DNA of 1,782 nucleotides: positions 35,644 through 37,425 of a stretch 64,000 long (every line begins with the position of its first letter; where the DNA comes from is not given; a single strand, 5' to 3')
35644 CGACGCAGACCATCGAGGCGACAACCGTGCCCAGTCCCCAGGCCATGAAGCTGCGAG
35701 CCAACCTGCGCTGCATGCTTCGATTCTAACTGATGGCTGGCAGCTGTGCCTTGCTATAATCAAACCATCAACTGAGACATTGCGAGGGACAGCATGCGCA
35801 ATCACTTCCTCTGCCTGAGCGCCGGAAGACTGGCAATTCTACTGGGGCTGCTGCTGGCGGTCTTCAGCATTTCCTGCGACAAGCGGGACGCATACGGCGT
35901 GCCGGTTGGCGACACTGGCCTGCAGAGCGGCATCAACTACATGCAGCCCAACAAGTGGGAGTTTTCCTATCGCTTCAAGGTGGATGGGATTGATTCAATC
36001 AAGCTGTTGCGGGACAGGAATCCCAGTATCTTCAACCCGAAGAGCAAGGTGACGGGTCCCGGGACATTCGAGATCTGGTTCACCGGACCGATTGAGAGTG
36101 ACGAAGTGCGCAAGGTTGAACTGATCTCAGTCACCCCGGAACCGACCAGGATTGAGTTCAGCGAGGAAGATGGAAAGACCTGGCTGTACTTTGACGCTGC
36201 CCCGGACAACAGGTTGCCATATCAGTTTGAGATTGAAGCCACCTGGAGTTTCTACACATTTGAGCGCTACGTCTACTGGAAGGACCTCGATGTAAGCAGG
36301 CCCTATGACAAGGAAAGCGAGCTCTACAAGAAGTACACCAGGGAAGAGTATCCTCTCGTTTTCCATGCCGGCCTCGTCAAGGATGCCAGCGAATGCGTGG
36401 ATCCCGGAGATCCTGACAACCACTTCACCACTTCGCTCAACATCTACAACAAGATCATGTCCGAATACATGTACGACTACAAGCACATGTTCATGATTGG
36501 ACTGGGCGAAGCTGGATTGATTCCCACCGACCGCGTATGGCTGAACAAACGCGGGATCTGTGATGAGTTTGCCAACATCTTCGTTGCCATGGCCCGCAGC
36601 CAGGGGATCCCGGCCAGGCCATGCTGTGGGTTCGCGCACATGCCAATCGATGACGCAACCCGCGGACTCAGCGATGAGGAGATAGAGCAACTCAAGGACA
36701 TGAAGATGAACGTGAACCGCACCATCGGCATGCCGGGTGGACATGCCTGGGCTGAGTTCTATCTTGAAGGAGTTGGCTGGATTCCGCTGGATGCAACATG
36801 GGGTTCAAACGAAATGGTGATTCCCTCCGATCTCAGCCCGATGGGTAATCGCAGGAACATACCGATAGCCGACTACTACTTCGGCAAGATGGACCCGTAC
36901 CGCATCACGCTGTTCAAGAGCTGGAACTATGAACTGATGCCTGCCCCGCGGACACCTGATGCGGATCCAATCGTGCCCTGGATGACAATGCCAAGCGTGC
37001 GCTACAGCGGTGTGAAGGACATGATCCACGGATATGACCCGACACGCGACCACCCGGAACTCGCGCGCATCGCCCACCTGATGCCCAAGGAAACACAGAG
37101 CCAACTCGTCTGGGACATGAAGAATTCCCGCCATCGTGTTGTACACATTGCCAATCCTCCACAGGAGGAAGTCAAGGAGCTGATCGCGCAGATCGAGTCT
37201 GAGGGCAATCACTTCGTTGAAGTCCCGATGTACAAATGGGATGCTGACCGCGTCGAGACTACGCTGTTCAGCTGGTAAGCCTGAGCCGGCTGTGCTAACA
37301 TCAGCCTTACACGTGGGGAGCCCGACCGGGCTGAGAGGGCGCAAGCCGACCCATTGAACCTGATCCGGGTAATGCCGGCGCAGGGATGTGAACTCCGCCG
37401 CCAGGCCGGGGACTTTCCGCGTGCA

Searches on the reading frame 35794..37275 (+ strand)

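Call 49: search_protein_families(library=pfam, proteins=[window:35794-37275:+], max_evalue=0.01)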
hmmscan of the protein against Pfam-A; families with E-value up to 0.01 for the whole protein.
window:35794-37275:+ (494 aa): 1 family
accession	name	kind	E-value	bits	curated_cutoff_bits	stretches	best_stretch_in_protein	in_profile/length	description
PF01841.26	Transglut_core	-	2.6e-17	63.5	23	1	217-334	21-108/108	Transglutaminase-like superfamily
